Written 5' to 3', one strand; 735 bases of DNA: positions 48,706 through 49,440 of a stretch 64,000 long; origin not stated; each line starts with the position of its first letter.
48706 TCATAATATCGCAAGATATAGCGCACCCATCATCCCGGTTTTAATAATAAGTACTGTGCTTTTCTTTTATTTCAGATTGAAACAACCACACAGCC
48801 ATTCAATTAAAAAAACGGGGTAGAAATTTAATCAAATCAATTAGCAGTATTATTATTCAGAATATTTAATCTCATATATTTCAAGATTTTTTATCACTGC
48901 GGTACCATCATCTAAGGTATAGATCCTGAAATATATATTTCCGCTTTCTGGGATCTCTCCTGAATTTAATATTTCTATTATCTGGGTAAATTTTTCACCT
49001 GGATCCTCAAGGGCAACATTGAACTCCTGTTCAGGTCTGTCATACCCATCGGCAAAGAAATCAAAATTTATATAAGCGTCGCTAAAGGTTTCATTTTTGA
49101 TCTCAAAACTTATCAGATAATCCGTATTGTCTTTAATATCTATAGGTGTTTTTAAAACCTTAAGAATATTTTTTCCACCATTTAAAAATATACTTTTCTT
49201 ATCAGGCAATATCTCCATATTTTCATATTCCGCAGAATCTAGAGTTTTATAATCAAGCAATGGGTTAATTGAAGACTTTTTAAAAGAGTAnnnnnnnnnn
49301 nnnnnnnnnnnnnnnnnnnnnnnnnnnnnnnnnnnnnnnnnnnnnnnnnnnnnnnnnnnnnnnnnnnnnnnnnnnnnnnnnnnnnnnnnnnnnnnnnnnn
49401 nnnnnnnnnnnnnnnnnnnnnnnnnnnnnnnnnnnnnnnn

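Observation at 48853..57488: Unrecognised ~120-aa C-terminal domain shared by two otherwise different GT-C-like membrane proteins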

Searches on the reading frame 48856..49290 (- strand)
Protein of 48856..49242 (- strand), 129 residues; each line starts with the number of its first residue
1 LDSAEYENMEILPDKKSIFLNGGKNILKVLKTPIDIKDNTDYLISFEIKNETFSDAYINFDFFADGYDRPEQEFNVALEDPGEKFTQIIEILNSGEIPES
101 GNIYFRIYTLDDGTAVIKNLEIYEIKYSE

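Call 9: find_homologous_proteins(query=A1, max_evalue=0.01)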
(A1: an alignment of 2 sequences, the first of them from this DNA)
Query A1 (2 sequences) (123 aa, profile of the alignment): 1 proteins with E <= 0.01 among 77 candidates.
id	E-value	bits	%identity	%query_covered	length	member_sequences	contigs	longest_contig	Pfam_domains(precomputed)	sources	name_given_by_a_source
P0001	6.1e-20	90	47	67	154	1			-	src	-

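Call 10: search_solved_structures(query=A1, max_evalue=10)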
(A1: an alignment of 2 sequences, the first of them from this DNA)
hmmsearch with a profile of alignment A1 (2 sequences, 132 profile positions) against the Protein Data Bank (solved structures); distinct sequences matched with E-value up to 10: 0.

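Call 12: find_encoding_contigs(protein=P0001, flank=10000)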
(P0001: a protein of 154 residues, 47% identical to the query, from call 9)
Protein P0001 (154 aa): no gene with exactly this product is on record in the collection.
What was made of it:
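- Tried and rejected: P0001 could not be located on a contig (call 12).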

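Call 19: search_protein_representatives(alignment_id=A2)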
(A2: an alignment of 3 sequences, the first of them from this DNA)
Query: 3 sequences, 106 profile positions. Proteins with E-value up to 0.001 (for the whole library): 110; up to 1e-10: 45; up to 1e-30: 1. The best 110 are listed.
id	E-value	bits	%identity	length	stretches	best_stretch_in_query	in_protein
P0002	1.5e-31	124.9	-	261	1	3-105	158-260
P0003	3.9e-30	120.4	-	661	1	2-105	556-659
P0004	5.5e-30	120.0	-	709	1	2-102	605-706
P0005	4.4e-29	117.1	-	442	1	4-105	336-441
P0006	4.4e-29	117.1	-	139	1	2-105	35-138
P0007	5.9e-29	116.6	-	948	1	2-106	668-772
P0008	6.4e-29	116.5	-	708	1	3-103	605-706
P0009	1.5e-28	115.3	-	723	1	3-103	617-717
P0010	2.3e-28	114.7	-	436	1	2-104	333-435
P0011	3.3e-28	114.2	-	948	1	2-105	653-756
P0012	3.8e-28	114.1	-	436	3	13-90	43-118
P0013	4.1e-27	110.7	-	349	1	2-105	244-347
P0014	2.6e-26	108.2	-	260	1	2-104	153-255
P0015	1.6e-25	105.6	-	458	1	6-106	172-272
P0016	1.7e-25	105.6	-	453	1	2-104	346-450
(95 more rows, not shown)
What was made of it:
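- Family: an exhaustive HMMER search finds 110 representatives at E<=1e-3 and 45 at E<=1e-10 (call 19).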

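Call 26: find_homologous_proteins(query=A3, max_evalue=0.001)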
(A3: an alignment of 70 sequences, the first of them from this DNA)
Query A3 (70 sequences) (145 aa, profile of the alignment): 2 proteins with E <= 0.001 among 827 candidates.
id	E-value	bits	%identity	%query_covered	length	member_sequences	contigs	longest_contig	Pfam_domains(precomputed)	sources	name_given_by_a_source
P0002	4.0e-40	155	44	97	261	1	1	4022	-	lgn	-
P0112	3.0e-14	71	29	90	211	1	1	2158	-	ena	-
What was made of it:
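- Tried and rejected: Word-indexed homology searches with the module found only 1-2 hits (calls 9, 26).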

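Call 27: search_solved_structures(query=A3, max_evalue=10, show_alignments=3)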
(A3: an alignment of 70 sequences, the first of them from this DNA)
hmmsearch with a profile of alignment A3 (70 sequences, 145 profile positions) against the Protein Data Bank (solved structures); distinct sequences matched with E-value up to 10: 2.
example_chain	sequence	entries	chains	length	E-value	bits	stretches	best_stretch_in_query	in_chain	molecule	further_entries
4d0q_A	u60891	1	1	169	0.0041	20.5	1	18-70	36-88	HYALURONATE LYASE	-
1jc9_A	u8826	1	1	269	1.7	12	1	51-84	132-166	techylectin-5A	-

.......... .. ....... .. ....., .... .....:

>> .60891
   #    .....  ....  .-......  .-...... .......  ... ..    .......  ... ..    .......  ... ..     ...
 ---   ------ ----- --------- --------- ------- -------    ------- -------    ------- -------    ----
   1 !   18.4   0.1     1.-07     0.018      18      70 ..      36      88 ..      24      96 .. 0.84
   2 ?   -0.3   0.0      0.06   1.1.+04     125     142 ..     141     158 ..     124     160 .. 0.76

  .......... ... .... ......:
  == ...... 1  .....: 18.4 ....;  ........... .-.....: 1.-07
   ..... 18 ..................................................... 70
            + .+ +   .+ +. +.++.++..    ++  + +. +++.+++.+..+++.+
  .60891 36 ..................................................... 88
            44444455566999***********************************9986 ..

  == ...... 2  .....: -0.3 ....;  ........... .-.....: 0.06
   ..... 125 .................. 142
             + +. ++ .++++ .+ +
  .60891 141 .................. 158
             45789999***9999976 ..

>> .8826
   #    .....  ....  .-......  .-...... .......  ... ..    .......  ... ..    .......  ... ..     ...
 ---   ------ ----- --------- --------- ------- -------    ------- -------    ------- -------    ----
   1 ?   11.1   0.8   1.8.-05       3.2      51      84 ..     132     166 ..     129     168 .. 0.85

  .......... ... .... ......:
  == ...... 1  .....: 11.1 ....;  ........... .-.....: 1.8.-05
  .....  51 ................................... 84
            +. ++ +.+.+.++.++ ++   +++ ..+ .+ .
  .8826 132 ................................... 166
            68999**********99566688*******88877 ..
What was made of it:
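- On Beta-sandwich carbohydrate-binding modules (CBM4/9/16/22/70-like, galactose-binding-domain-like fold): The profile hits 4d0q at E=0.004 over half the domain (call 27).
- The family profile hits 4d0q at E=0.004 (call 27).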

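Call 28: search_protein_families(library=pfam, alignment_id=A3, max_evalue=1)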
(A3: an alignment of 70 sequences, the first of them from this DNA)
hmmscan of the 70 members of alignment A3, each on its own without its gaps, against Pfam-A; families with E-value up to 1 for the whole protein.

A. member 1, seq(145 aa): 0 families

B. families by the number of members that match (of 70 scanned): 48 families (the first 25 are shown)
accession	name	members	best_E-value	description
PF02018.23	CBM_4_9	17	0.00032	Carbohydrate binding domain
PF22637.2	CBM_4_9_1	7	0.00023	BppA domain 1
PF21466.3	GH101_dom-5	3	0.057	Endo-alpha-N-acetylgalactosaminidase, domain 5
PF21449.3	RIF2_ASCE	2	0.0041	RIF2, ASCE domain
PF16299.10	DUF4941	1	0.0049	Domain of unknown function (DUF4941)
PF20585.4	Pectate_lyase_5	1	0.0088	Putative pectate lyase-like adhesive domain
PF07953.20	Toxin_R_bind_N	1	0.012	Clostridium neurotoxin, N-terminal receptor binding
PF01383.26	CpcD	1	0.016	CpcD/allophycocyanin linker domain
PF16400.11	DUF5008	1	0.021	Domain of unknown function (DUF5008)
PF18811.7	DPPIV_rep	1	0.022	Dipeptidyl peptidase IV (DPP IV) low complexity region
PF11823.13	Se_S_carrier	1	0.023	Putative Se/S carrier protein-like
PF24731.1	DUF7683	1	0.025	Domain of unknown function (DUF7683)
PF22131.1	CjCas9_PI_CTD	1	0.026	CRISPR-associated endonuclease CjCas9 PI-CTD domain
PF02208.21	Sorb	1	0.029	Sorbin homologous domain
PF22825.2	HpiC1-like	1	0.031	HpiC1 cyclase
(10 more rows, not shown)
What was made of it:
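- Sequence link to CBMs: 17 of 70 members hit Pfam CBM_4_9 and 7 hit CBM_4_9_1 below threshold (call 28).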

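Call 34: predict_structure(alignment_id=A3)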
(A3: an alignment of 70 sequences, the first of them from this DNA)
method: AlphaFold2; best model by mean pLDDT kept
length: 145 residues; sequences in the alignment: 70
mean_pLDDT: 92.9   pTM: 0.87
mean pLDDT of the five models: 92.9, 92.1, 91.6, 90.8, 90.7
residues with pLDDT >= 90: 123; 70-90: 15; 50-70: 7; < 50: 0
segments of 3 or more residues with pLDDT < 50: none
pLDDT, mean of each block of 10 residues (from residue 1): 68 93 97 95 97 96 96 96 93 92 97 91 97 97 87
secondary structure, 60 per line:
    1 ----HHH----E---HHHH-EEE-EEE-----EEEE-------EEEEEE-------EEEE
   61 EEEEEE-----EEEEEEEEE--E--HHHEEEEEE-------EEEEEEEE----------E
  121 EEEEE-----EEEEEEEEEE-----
elements in order: H16-19 E21-23 E25-27 E33-36 E44-49 E57-66 E72-80 E89-94 E102-109 E120-125 E131-140
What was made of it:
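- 48856..49242 (-): Module copy 1: protein A residues ~540-668, with the alignable core at 566-664 (nt 48868-49164). AlphaFold model pLDDT 92.9 (call 34).
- On Beta-sandwich carbohydrate-binding modules (CBM4/9/16/22/70-like, galactose-binding-domain-like fold): AlphaFold model pLDDT 92.9, ten strands (call 34).
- Fold: the AlphaFold model from a 70-sequence alignment has pLDDT 92.9 and pTM 0.87, with ten beta strands (call 34). The alignment yields a confident fold (call 34).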

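Call 37: fold_search(model_id=the predicted structure, library=pdb)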
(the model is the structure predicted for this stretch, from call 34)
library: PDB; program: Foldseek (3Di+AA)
matches with E <= 10: 1582; with E <= 0.001: 152
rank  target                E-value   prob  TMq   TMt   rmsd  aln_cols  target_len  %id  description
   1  2zew_B                2.0e-06  1.00  0.66  0.65   4.4       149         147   13  Family 16 Cabohydrate Binding Domain Module 1 (released 2008-03-04)
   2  3oeb_A                2.1e-06  1.00  0.59  0.59   5.1       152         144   15  Crystal structure of the Q121E mutant of C.polysaccharolyticus CBM16-1 bound to mannopentaose (released 2010-08-25)
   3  3oea_A                2.2e-06  1.00  0.64  0.64   4.5       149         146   13  Crystal structure of the Q121E mutants of C.polysaccharolyticus CBM16-1 bound to cellopentaose (released 2010-08-25)
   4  9jsl_D                2.2e-06  1.00  0.56  0.22   4.2       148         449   16  Clostridium perfringens iota toxin pore Ib in prepore V state (released 2025-05-14)
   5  2zex_A                2.4e-06  1.00  0.66  0.66   4.4       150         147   13  Family 16 carbohydrate binding module (released 2008-03-04)
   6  2zew_A                3.1e-06  1.00  0.65  0.65   4.5       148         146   14  Family 16 Cabohydrate Binding Domain Module 1 (released 2008-03-04)
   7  2zey_B                3.4e-06  1.00  0.61  0.62   4.4       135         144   15  Family 16 carbohydrate binding module (released 2008-03-04)
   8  2zex_B                4.0e-06  1.00  0.63  0.63   4.7       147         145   14  Family 16 carbohydrate binding module (released 2008-03-04)
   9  9jsi_A                4.0e-06  1.00  0.51  0.20   4.2       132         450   17  Clostridium perfringens iota toxin pore Ib in prepore II state (released 2025-05-14)
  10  4w8j                  6.1e-06  1.00  0.59  0.10   4.3       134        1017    9  Structure of the full-length insecticidal protein Cry1Ac reveals intriguing details of toxin packaging into in vivo form (released 2014-09-17)
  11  2zey_A                6.5e-06  1.00  0.65  0.65   4.4       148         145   14  Family 16 carbohydrate binding module (released 2008-03-04)
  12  4d0q                  8.4e-06  1.00  0.55  0.50   4.9       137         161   16  Hyaluronan Binding Module of the Streptococcal Pneumoniae Hyaluronate Lyase (released 2014-08-06)
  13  9jsm_E                8.4e-06  1.00  0.57  0.22   4.1       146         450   15  Clostridium perfringens iota toxin pore Ib in prepore VI state (released 2025-05-14)
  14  6zps_AAA              1.0e-05  1.00  0.63  0.18   5.9       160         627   12  Structure of Unliganded MgGH51 a-L-Arabinofuranosidase Crystal Type 3 Collected at 2.75 A (released 2020-11-11)
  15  8dcm_C                1.0e-05  1.00  0.57  0.15   4.7       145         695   18  Crystal structure of Clostridioides difficile binary toxin proCDTb lacking D4 in complex with BINTOXB/22 Fab (released 2023-04-05)
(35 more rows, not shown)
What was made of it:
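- On Beta-sandwich carbohydrate-binding modules (CBM4/9/16/22/70-like, galactose-binding-domain-like fold): Foldseek probability 1.00 (call 37).
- Foldseek's top hits are CBM16 at 2e-6 (call 37).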

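Call 81: fold_search(model_id=the predicted structure, library=viral)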
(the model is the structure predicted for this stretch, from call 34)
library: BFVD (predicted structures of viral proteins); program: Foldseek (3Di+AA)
matches with E <= 10: 1937; with E <= 0.001: 286
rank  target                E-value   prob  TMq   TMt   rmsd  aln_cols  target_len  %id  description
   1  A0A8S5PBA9            3.5e-06  1.00  0.58  0.19   5.9       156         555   13  S-layer associated multidomain endoglucanase 16 carbohydrate binding module-2.9A [Siphoviridae sp. ctYtb10]
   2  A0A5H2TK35            4.1e-06  1.00  0.59  0.10   4.0       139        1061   13  (no name in the UniProt tables at hand)
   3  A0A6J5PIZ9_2          4.8e-06  1.00  0.60  0.13   5.0       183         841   14  Tip attachment protein J [uncultured Caudovirales phage]
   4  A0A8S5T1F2            6.3e-06  1.00  0.60  0.11   5.5       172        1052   12  Tail protein [Siphoviridae sp. cteEJ17]
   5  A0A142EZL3            7.8e-06  1.00  0.63  0.09   7.5       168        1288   10  (no name in the UniProt tables at hand)
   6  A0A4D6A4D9            7.8e-06  1.00  0.60  0.08   6.2       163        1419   16  (no name in the UniProt tables at hand)
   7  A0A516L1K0            8.2e-06  1.00  0.73  0.26   3.9       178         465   13  (no name in the UniProt tables at hand)
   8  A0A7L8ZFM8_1          8.2e-06  1.00  0.59  0.11   8.2       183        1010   12  (no name in the UniProt tables at hand)
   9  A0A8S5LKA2            8.7e-06  1.00  0.64  0.09   5.0       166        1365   12  Neck appendage protein [Siphoviridae sp. ctcPV5]
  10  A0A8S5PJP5            9.6e-06  1.00  0.60  0.12   4.5       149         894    9  BppU domain protein (Fragment) [Siphoviridae sp. ctRcp9]
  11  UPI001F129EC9         9.6e-06  1.00  0.58  0.15   8.9       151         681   13  (no name look-up for this kind of identifier)
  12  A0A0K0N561            1.1e-05  1.00  0.59  0.17   6.1       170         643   16  Minor tail protein [Tsukamurella phage TIN2]
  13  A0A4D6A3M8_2          1.3e-05  1.00  0.60  0.09   6.0       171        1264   18  (no name in the UniProt tables at hand)
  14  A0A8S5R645            1.3e-05  1.00  0.55  0.14   6.1       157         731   14  DUF4832 domain-containing protein [Ackermannviridae sp. ctaCq7]
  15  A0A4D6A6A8            1.5e-05  1.00  0.53  0.07   6.4       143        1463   15  (no name in the UniProt tables at hand)
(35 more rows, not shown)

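Call 83: search_dna_similar(query=window:48856-49242:-, collection=plasmids, mode=protein, max_evalue=0.001, max_rows=10)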
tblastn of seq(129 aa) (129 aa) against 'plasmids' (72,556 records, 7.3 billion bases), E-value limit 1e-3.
No match.

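Call 84: search_dna_similar(query=window:48856-49242:-, collection=phages, mode=protein, max_evalue=0.001, max_rows=10)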
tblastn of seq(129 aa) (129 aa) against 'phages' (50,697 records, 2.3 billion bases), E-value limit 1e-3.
No match.
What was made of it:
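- Tried and rejected: tblastn of the module against the annotated plasmid and phage collections gave no match (calls 83, 84).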
